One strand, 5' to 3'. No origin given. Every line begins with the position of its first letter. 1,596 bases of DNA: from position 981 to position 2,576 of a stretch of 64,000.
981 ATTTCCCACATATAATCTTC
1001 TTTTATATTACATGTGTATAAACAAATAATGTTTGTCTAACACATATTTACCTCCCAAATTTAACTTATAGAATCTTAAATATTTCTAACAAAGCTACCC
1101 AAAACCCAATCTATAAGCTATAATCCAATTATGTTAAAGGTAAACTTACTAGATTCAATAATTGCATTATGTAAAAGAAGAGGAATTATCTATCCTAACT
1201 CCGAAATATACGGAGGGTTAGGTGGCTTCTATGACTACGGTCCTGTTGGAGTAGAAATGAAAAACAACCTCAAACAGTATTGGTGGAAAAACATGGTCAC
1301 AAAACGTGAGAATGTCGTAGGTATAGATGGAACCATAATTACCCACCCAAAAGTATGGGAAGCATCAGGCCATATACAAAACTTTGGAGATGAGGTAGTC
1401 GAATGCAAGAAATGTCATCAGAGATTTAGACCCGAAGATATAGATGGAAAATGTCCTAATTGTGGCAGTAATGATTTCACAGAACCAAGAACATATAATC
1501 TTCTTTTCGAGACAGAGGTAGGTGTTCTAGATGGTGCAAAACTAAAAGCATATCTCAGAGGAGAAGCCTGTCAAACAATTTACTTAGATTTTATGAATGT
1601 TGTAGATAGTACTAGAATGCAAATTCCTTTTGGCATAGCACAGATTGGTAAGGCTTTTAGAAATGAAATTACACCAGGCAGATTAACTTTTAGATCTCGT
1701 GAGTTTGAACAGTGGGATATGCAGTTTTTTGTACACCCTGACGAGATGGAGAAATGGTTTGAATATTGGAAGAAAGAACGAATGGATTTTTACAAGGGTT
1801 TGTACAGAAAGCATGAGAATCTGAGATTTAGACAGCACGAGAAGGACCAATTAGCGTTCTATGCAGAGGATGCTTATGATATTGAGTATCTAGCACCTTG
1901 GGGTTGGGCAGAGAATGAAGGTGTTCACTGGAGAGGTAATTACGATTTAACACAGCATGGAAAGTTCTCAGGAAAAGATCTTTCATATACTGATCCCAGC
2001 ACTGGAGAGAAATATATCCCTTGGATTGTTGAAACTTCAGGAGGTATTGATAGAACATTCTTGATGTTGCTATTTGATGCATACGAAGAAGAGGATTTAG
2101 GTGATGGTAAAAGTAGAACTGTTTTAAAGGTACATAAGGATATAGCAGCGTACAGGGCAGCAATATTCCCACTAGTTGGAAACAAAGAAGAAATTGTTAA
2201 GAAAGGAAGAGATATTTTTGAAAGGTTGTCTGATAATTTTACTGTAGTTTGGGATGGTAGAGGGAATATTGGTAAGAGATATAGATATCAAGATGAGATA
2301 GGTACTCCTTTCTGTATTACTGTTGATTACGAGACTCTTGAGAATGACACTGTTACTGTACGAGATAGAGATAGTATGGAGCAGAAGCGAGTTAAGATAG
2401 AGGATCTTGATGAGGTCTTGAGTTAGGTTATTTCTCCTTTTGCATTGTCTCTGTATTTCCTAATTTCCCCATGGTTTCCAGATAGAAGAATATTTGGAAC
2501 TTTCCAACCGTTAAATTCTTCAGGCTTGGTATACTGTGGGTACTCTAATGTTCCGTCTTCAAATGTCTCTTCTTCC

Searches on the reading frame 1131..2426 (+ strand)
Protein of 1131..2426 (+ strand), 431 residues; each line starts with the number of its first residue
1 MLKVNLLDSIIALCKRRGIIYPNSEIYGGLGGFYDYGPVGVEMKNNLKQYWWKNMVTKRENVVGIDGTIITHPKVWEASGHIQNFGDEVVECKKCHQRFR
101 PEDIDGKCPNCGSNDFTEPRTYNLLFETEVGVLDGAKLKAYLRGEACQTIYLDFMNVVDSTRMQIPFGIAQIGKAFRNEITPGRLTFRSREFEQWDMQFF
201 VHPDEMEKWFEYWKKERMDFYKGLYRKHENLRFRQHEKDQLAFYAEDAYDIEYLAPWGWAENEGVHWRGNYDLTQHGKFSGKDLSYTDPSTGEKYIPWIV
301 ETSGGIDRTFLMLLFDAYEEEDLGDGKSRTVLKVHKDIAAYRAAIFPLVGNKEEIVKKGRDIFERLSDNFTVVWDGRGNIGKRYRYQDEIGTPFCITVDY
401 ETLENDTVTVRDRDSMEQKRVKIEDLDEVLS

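Call 45: search_protein_families(library=pfam, max_evalue=0.001, proteins=[window:1131-2426:+])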
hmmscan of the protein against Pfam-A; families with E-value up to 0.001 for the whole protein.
window:1131-2426:+ (431 aa): 3 families
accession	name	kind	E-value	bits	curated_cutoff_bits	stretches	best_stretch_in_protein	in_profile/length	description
PF03129.25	HGTP_anticodon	-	9.9e-21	74.2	21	1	343-430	2-91/94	Anticodon binding domain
PF00587.30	tRNA-synt_2b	-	2e-09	38.2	29.3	1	139-313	10-175/179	tRNA synthetase class II core domain (G, H, P, S and T)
PF23455.1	DUF7129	-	9.8e-05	22.5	30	1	90-113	12-35/45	Domain of unknown function (DUF7129)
